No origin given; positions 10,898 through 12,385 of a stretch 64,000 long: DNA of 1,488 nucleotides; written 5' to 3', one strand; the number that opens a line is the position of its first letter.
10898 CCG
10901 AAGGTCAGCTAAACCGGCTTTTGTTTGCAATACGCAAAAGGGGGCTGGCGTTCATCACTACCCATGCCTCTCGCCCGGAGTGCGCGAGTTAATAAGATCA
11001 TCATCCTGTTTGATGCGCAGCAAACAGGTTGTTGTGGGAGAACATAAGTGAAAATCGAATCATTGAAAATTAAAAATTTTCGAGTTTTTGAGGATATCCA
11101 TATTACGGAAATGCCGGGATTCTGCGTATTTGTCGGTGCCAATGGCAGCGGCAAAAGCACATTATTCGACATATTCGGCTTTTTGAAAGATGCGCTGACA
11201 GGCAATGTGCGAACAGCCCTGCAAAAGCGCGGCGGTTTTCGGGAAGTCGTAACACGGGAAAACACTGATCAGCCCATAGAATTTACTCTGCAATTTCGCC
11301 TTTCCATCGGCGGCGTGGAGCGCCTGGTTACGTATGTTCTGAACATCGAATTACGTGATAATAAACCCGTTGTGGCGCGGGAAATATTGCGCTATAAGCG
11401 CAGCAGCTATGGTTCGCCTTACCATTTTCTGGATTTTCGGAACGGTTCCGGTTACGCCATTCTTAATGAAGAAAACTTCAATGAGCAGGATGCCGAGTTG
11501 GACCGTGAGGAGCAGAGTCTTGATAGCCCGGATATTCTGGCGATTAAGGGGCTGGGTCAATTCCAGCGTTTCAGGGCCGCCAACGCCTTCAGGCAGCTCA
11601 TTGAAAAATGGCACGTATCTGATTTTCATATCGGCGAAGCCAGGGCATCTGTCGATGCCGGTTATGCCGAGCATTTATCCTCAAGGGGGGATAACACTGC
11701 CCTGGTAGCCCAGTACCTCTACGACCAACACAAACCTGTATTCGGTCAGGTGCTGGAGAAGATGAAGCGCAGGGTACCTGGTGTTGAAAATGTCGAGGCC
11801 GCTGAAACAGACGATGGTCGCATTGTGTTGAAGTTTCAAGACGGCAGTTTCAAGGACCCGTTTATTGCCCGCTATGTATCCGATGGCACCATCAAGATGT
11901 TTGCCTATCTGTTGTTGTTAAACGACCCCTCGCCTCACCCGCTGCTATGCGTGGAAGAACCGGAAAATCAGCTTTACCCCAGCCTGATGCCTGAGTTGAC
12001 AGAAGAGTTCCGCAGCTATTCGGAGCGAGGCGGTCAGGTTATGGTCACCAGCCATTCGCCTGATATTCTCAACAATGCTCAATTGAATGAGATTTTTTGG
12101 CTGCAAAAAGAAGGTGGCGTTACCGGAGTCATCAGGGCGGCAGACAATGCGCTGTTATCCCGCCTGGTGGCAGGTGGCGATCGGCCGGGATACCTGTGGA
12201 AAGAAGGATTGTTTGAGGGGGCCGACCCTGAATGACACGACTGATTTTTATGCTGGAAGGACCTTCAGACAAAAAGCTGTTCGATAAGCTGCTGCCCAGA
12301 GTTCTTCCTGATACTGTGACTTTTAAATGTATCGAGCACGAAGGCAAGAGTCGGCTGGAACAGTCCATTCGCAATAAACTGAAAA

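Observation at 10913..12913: Split OLD-like module (AAA_21 ATPase + DUF4276 TOPRIM-like protein) inserted between fba and the cell-wall gene block; candidate antiphage defence system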

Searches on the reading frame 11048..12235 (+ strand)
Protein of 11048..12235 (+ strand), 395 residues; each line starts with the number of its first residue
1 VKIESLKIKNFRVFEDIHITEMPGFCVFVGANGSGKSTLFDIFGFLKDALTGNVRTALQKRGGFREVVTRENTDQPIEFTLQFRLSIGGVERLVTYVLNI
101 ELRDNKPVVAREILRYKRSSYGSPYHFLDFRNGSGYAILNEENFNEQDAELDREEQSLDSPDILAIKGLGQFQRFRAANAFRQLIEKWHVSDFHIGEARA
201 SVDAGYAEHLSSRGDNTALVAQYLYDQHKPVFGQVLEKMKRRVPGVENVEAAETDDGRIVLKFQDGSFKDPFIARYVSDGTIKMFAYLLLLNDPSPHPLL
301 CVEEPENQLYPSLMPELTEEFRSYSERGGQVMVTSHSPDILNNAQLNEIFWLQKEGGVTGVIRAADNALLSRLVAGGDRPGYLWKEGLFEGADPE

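Call 4: search_protein_families(library=pfam, proteins=[window:11048-12235:+], max_evalue=0.1)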
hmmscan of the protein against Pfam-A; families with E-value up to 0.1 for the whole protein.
window:11048-12235:+ (395 aa): 8 families
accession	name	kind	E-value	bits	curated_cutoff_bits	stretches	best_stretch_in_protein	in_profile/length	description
PF13304.12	AAA_21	-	5.8e-29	102.5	27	1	27-341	3-303/304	AAA domain, putative AbiEii toxin, Type IV TA system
PF13175.12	AAA_15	-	1.5e-21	77.9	32.1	2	1-83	1-83/374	AAA ATPase domain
PF13476.12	AAA_23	-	3.3e-11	44.6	27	1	5-172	1-144/201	AAA domain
PF02463.25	SMC_N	-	3.9e-10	40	40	1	3-345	2-206/220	RecF/RecN/SMC N terminal domain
PF13555.12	AAA_29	-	6.5e-06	26.2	27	1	4-41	2-40/61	P-loop containing region of AAA domain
PF11398.14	DUF2813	-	0.0024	17.8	21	0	296-356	283-340/372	Protein of unknown function (DUF2813)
PF13514.12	AAA_27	-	0.0027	17.8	22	1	1-41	1-44/206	AAA domain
PF00005.33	ABC_tran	-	0.0043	18.1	25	1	27-55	15-43/137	ABC transporter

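Call 5: search_protein_families(library=padloc, proteins=[window:11048-12235:+], max_evalue=0.1)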
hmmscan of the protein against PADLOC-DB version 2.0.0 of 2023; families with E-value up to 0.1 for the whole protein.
window:11048-12235:+ (395 aa): 141 families (the best 25 are shown)
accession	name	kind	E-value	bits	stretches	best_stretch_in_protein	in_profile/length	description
PDLC04144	HEC-01B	-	6.5e-198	655.7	1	1-395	1-395/395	-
PDLC04182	HEC-01A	-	2e-120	400.5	1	2-392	3-403/406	-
PDLC04176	HEC-01A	-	4.9e-48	162.4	1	1-368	1-348/371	-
PDLC04178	HEC-01A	-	1.7e-47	160.4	1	2-364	8-356/399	-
PDLC04177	HEC-01A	-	1.6e-36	124.2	1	2-387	4-386/393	-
PDLC04175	HEC-01A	-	8.8e-36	121.7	1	2-388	5-357/363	-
PDLC04183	HEC-01A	-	2.3e-34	117.1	1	2-388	4-397/402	-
PDLC04184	HEC-01A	-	6.5e-34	115.7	1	6-343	5-393/464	-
PDLC04180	HEC-01A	-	1.8e-31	107.7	1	1-374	1-356/382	-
PDLC04179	HEC-01A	-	4.7e-30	103.1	2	182-392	245-454/459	-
PDLC02980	AriA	-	2.3e-28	98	1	27-342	3-304/304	-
PDLC02335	AbiLi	-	1.3e-24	84.9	1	3-366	50-264/326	AbiLi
PDLC04541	PDC-M25A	-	1.7e-23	81.4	1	2-342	1-311/380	-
PDLC02979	AriA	-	2.6e-23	81.4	2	1-154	1-114/373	-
PDLC04135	mad3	-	8.1e-22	76.3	1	2-386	1-371/374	mads_3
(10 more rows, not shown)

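Call 6: search_protein_families(library=ncbifam, proteins=[window:11048-12235:+], max_evalue=0.1)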
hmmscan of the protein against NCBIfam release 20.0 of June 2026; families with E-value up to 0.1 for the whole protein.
window:11048-12235:+ (395 aa): 57 families (the best 25 are shown)
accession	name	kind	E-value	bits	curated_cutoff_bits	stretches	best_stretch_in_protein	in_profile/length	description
NF047739.1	antiphage_MADS3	equivalog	9.3e-35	120.6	420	2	164-361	202-400/427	methylation-associated defense system AAA family ATPase MAD3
NF038234.1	retron_eff_Eco8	equivalog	3.8e-10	39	250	1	1-54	1-54/679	retron Eco8 family effector endonuclease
NF041760.1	PtuA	equivalog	1.6e-07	30.6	500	1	2-40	51-89/524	retron Ec78 anti-phage system effector ATPase PtuA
TIGR01189.1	ccmA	equivalog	3.3e-07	30.2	131.6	1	12-61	14-64/198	heme ABC exporter ATP-binding protein CcmA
NF041035.1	Rad50_Halo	equivalog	4.6e-07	28.6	1000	1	1-81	1-74/883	DNA double-strand break repair ATPase Rad50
TIGR00611.2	recf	equivalog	6.8e-07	28.8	172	1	3-41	1-39/339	DNA replication/repair protein RecF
NF002572.0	PRK02224.1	equivalog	7.5e-07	27.8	1087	1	1-79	1-72/888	DNA double-strand break repair ATPase Rad50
NF003034.1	PRK03918.1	equivalog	1.6e-06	26.4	700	1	1-41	1-41/878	DNA double-strand break repair ATPase Rad50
NF010061.0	PRK13538.1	equivalog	2.6e-06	27.1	195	1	12-57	19-65/211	cytochrome c biogenesis heme-transporting ATPase CcmA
NF002244.0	PRK01156.1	equivalog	1.3e-05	23.5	847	1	1-56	1-53/895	DNA double-strand break repair ATPase Rad50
TIGR00618.1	sbcc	subfamily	1.9e-05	22.8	478.5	1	1-43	1-47/1043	exonuclease subunit SbcC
NF040873.1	AztA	equivalog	2.6e-05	23.9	220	1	25-76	20-69/191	zinc ABC transporter ATP-binding protein AztA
TIGR03740.1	galliderm_ABC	subfamily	4.8e-05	23.1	309.75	1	290-336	139-182/223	lantibiotic protection ABC transporter ATP-binding subunit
TIGR04435.1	restrict_AAA_1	hypoth_equivalog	5.3e-05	22.1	300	0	263-355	384-484/568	restriction system-associated AAA family ATPase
TIGR02169.1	SMC_prok_A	equivalog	5.3e-05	21.1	729.4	1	3-45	2-45/1165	chromosome segregation protein SMC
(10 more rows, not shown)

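Call 12: find_encoding_contigs(protein=window:11048-12235:+, flank=10000, max_places=10)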
Protein window:11048-12235:+ (395 aa): no gene with exactly this product is on record in the collection.

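Call 24: find_homologous_proteins(query=window:11048-12232:+)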
Query window:11048-12232:+ (395 aa): 8000 proteins with E <= 0.001 among 8000 candidates; the best 120 are listed.
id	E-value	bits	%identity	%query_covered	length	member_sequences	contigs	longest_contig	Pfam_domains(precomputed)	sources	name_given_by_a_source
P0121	6.1e-265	897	100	100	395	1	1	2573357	PF13175.13,PF13476.13,PF13555.13,PF02463.26,PF13304.13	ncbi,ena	-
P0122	3.4e-218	743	82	100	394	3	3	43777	PF13175.13,PF13476.13,PF13555.13,PF02463.26,PF13304.13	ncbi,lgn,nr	ncbi:chromosome segregation protein SMC [Endozoicomonas sp. (ex Bugula neritina AB1)]|nr:chromosome 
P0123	3.3e-217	740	81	100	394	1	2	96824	PF13175.13,PF13476.13,PF02463.26,PF13304.13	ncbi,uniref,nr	ncbi:AAA family ATPase [Endozoicomonas arenosclerae]|uniref:AAA family ATPase n=1 Tax=Endozoicomonas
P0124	4.5e-217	739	81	100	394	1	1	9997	PF13175.13,PF13476.13,PF13555.13,PF02463.26,PF13304.13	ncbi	ncbi:MAG: AAA family ATPase [Endozoicomonas sp.]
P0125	6.0e-217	739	81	100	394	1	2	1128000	PF13175.13,PF13476.13,PF13555.13,PF02463.26,PF13304.13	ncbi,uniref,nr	ncbi:AAA family ATPase [Endozoicomonas ascidiicola]|uniref:AAA family ATPase n=1 Tax=Endozoicomonas 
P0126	2.7e-216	737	81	100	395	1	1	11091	PF13175.13,PF13476.13,PF13555.13,PF02463.26,PF13304.13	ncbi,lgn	-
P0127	4.1e-216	736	81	100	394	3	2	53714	PF13175.13,PF13476.13,PF13555.13,PF02463.26,PF13304.13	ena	-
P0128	2.8e-215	733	80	100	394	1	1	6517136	PF13175.13,PF13476.13,PF13555.13,PF02463.26,PF13304.13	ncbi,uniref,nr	ncbi:AAA family ATPase [Endozoicomonas euniceicola]|uniref:AAA family ATPase n=1 Tax=Endozoicomonas 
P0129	9.0e-214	728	80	100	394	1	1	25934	PF13175.13,PF13476.13,PF13555.13,PF02463.26,PF13304.13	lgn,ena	-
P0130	4.7e-213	726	80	100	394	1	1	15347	PF13175.13,PF13476.13,PF13555.13,PF02463.26,PF13304.13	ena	-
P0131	1.4e-212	724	79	100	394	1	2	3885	PF13175.13,PF13476.13,PF13555.13,PF02463.26,PF13304.13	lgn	-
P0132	1.5e-212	724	79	100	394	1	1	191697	PF13175.13,PF13476.13,PF13555.13,PF02463.26,PF13304.13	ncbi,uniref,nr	ncbi:AAA family ATPase [Pelagibaculum spongiae]|uniref:Chromosome segregation protein SMC n=1 Tax=Pe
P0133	3.3e-209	713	78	100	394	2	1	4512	PF11398.15,PF13175.13,PF13476.13,PF02463.26,PF13304.13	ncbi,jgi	ncbi:MAG: putative ATPase [Alteromonadaceae bacterium]|jgi:predicted ATPase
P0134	9.5e-207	705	78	100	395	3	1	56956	PF13175.13,PF13476.13,PF02463.26,PF13304.13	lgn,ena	-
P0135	1.0e-204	699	76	100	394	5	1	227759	PF13175.13,PF13476.13,PF02463.26,PF13304.13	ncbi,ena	-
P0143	8.6e-200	682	75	100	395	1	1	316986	PF11398.15,PF13175.13,PF13476.13,PF02463.26,PF13304.13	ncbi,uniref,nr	ncbi:AAA family ATPase [Marinobacter mangrovi]|uniref:AAA family ATPase n=1 Tax=Marinobacter mangrov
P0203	7.4e-175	600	66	100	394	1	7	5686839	PF11398.15,PF13175.13,PF13476.13,PF02463.26,PF13304.13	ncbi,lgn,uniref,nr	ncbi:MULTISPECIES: AAA family ATPase [Microcystis]|uniref:AAA family ATPase n=2 Tax=Microcystis TaxI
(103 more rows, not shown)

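Call 25: find_encoding_contigs(protein=P0143, flank=8000, max_places=2)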
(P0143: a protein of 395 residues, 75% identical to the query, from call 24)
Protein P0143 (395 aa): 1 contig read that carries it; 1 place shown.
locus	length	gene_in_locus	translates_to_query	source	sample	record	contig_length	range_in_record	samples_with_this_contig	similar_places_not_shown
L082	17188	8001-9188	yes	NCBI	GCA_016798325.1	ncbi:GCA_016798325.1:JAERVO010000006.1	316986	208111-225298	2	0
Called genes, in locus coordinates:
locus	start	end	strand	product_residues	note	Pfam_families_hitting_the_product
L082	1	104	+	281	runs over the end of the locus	PF04748:Polysacc_deac_2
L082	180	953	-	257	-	PF00977:His_biosynth, PF01207:Dus (faint), PF05690:ThiG (faint), PF03060:NMO (faint)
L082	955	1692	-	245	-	PF00977:His_biosynth, PF01207:Dus (faint)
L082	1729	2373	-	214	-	PF00117:GATase, PF07685:GATase_3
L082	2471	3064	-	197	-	PF00475:IGPD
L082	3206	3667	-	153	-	PF10604:Polyketide_cyc2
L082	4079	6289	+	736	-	PF05170:AsmA, PF05359:DUF748, PF13116:YhdP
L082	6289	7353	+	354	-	PF00730:HhH-GPD, PF00633:HHH (weak), PF10576:EndIII_4Fe-2S (faint), PF14815:NUDIX_4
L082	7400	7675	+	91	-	PF04362:Iron_traffic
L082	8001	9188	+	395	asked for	PF02463:SMC_N (faint), PF11398:DUF2813 (faint), PF13175:AAA_15, PF13476:AAA_23, PF13304:AAA_21, PF13175:AAA_15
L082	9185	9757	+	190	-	PF14103:DUF4276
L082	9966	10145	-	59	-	-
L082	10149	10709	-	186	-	-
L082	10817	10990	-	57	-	-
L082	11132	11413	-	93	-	-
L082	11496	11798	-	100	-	-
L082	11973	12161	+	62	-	-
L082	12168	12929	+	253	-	-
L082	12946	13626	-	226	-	PF11172:DUF2959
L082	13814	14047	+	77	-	PF18918:DUF5669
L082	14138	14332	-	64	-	-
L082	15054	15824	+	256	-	PF00005:ABC_tran, PF02463:SMC_N (weak), PF13304:AAA_21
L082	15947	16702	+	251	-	PF00497:SBP_bac_3, PF10613:Lig_chan-Glu_bd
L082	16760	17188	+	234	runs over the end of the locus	PF00528:BPD_transp_1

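Call 26: find_encoding_contigs(protein=P0132, flank=8000, max_places=2)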
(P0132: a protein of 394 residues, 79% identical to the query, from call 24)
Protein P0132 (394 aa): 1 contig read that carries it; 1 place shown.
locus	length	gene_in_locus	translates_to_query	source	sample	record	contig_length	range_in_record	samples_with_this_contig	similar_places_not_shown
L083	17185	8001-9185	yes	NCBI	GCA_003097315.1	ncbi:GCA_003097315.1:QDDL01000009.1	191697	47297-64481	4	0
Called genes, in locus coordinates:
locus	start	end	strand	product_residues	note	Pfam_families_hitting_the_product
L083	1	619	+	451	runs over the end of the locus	PF01420:Methylase_S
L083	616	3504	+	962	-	PF13643:DUF4145 (faint), PF05970:PIF1, PF13604:AAA_30, PF13245:AAA_19, PF13538:UvrD_C_2, PF22721:TBP-TOTE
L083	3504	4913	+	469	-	PF22860:DUF7017, PF22707:S1CSD-TOTE-2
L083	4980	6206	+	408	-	PF12796:Ank_2 (weak), PF12796:Ank_2, PF13637:Ank_4 (weak), PF13857:Ank_5, PF00023:Ank, PF13606:Ank_3 (weak), PF13637:Ank_4, PF12796:Ank_2, +4 more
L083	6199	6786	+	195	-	-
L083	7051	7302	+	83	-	-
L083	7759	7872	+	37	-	PF13310:Virulence_RhuM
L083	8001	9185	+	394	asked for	PF02463:SMC_N (faint), PF13175:AAA_15, PF13476:AAA_23, PF13555:AAA_29 (faint), PF13304:AAA_21, PF13175:AAA_15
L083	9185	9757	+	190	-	PF14103:DUF4276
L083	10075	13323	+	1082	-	PF04313:HSDR_N, PF04851:ResIII, PF18766:SWI2_SNF2, PF22679:T1R_D3-like, PF11867:T1RH-like_C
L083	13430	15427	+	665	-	PF24134:DUF7401 (faint), PF27207:Y4lR_2nd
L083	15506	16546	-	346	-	PF00814:TsaD, PF22521:HypF_C_2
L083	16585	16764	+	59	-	-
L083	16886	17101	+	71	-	PF01165:Ribosomal_S21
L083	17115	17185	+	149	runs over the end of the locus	PF09424:YqeY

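Call 27: find_encoding_contigs(protein=P0203, flank=8000, max_places=4)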
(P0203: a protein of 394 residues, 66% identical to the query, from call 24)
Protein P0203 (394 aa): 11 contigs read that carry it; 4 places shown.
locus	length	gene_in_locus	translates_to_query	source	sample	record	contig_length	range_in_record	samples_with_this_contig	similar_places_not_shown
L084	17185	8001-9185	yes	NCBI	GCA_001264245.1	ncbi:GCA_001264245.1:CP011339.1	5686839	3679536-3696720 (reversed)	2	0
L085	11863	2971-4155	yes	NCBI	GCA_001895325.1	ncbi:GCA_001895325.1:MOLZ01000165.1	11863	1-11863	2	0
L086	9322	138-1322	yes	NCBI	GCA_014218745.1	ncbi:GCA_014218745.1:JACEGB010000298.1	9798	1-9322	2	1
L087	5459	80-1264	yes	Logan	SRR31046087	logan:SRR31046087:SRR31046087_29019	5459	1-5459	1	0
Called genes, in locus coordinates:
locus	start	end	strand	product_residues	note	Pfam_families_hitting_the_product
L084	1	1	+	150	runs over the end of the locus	PF13581:HATPase_c_2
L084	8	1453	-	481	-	PF00069:Pkinase, PF07714:PK_Tyr_Ser-Thr, PF03109:ABC1, PF05419:GUN4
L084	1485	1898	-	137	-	-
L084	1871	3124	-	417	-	PF00149:Metallophos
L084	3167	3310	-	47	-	-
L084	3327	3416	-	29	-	PF03742:PetN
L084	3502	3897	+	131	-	-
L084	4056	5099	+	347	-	PF13384:HTH_23 (weak), PF13358:DDE_3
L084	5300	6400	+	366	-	PF00465:Fe-ADH (weak), PF13685:Fe-ADH_2, PF01761:DHQ_synthase, PF24621:DHQS_C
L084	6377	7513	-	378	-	PF01266:DAO (weak), PF01494:FAD_binding_3, PF03486:HI0933_like (faint), PF04820:Trp_halogenase (faint), PF05834:Lycopene_cycl (weak), PF07992:Pyr_redox_2 (faint), PF13450:NAD_binding_8 (weak), PF13738:Pyr_redox_3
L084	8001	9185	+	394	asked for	PF02463:SMC_N (weak), PF11398:DUF2813 (faint), PF13175:AAA_15, PF13476:AAA_23, PF13304:AAA_21, PF13175:AAA_15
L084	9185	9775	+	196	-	PF14103:DUF4276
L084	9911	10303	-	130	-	PF14105:DUF4278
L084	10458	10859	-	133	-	PF16697:Yop-YscD_cpl (weak), PF00498:FHA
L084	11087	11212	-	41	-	-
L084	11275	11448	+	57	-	-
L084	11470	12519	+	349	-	PF01594:AI-2E_transport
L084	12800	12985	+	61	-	-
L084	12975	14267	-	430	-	PF00595:PDZ, PF13180:PDZ_2, PF17820:PDZ_6, PF03572:Peptidase_S41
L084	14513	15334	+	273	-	PF08478:POTRA_1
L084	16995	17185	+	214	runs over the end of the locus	PF14239:RRXRR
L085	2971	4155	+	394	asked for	PF02463:SMC_N (weak), PF11398:DUF2813 (faint), PF13175:AAA_15, PF13476:AAA_23, PF13304:AAA_21, PF13175:AAA_15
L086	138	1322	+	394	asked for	PF02463:SMC_N (weak), PF11398:DUF2813 (faint), PF13175:AAA_15, PF13476:AAA_23, PF13304:AAA_21, PF13175:AAA_15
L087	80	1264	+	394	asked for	PF02463:SMC_N (weak), PF11398:DUF2813 (faint), PF13175:AAA_15, PF13476:AAA_23, PF13304:AAA_21, PF13175:AAA_15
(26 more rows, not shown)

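Call 37: search_solved_structures(query=window:11048-12232:+, max_evalue=0.01, show_alignments=1)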
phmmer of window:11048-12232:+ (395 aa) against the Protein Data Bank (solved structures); distinct sequences matched with E-value up to 0.01: 18.
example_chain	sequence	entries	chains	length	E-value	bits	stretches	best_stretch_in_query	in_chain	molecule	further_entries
8ee4_A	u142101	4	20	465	0.00048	23.1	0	1-42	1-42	PtuA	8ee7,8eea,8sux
9n69_A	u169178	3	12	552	0.0014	21.6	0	5-56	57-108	AAA family ATPase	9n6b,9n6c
8ux9_B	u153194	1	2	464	0.0015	21.5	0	258-342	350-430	AriA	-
8v45_A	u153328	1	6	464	0.0015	21.5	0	258-342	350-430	AriA antitoxin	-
1us8_A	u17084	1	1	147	0.0032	20.4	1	1-42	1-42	DNA DOUBLE-STRAND BREAK REPAIR RAD50 ATPASE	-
1f2t_A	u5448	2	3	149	0.0033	20.3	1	1-42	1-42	RAD50 ABC-ATPASE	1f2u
8v46_A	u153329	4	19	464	0.0039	20.1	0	258-342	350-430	AriA antitoxin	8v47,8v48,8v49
5lj9_A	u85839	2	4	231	0.0047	19.8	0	17-59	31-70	Macrolide export ATP-binding/permease protein MacB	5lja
1ii8_A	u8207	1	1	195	0.0051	19.7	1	1-42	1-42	Rad50 ABC-ATPase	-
3qkr_A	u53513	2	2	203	0.0054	19.6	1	1-42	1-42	DNA double-strand break repair rad50 ATPase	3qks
7w78_A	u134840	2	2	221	0.0067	19.3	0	15-69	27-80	Putative ABC transport system, ATP-binding protein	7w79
4nck_A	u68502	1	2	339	0.0069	19.3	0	1-42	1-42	DNA double-strand break repair Rad50 ATPase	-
3qkt_A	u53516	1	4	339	0.0071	19.3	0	1-42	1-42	DNA double-strand break repair rad50 ATPase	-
4nch_A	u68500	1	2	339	0.0071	19.3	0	1-42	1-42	DNA double-strand break repair Rad50 ATPase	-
4nci_A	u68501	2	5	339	0.0072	19.2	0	1-42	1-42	DNA double-strand break repair Rad50 ATPase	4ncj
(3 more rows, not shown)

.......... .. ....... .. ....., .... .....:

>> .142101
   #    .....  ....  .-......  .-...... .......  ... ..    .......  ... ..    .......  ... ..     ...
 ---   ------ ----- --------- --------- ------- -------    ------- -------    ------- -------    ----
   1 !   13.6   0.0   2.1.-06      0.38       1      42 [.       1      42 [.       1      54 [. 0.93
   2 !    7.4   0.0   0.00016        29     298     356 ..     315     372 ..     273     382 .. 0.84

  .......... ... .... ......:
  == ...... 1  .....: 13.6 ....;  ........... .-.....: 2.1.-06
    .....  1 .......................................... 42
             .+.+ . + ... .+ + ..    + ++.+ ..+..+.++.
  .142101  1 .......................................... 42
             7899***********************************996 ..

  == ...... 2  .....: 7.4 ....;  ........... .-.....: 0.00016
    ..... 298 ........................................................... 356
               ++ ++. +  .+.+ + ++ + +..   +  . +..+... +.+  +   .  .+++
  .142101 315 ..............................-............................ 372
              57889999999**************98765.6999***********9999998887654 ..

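Call 53: find_related_loci(query=A2, collection=viral_contigs, flank=6000)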
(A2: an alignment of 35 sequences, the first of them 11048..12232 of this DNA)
Query A2 (395 aa) in viral_contigs; peptide patterns used: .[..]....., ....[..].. (x = any residue, [..] = any of these).
64 stretches matched a pattern; 10 encode a relative of the query (tblastn E <= 1e-3); 10 distinct loci.
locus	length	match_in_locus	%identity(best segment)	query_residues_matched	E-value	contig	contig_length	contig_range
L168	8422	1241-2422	65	1-394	1e-180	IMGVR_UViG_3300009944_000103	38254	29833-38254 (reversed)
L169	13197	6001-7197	60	1-395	7e-165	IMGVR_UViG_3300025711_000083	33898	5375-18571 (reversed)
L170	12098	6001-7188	54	1-393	5e-148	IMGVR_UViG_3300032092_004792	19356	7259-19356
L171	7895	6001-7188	54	1-393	4e-148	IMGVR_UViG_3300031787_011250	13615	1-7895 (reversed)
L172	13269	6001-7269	37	2-384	8e-75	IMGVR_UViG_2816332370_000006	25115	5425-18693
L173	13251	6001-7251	37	3-384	4e-73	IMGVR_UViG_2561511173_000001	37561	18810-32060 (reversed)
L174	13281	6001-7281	35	2-384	5e-70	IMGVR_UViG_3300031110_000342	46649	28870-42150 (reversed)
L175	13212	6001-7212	35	3-384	4e-68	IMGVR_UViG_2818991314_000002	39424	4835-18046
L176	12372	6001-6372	33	223-345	6e-12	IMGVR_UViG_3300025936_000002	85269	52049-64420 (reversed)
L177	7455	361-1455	24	1-350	2e-9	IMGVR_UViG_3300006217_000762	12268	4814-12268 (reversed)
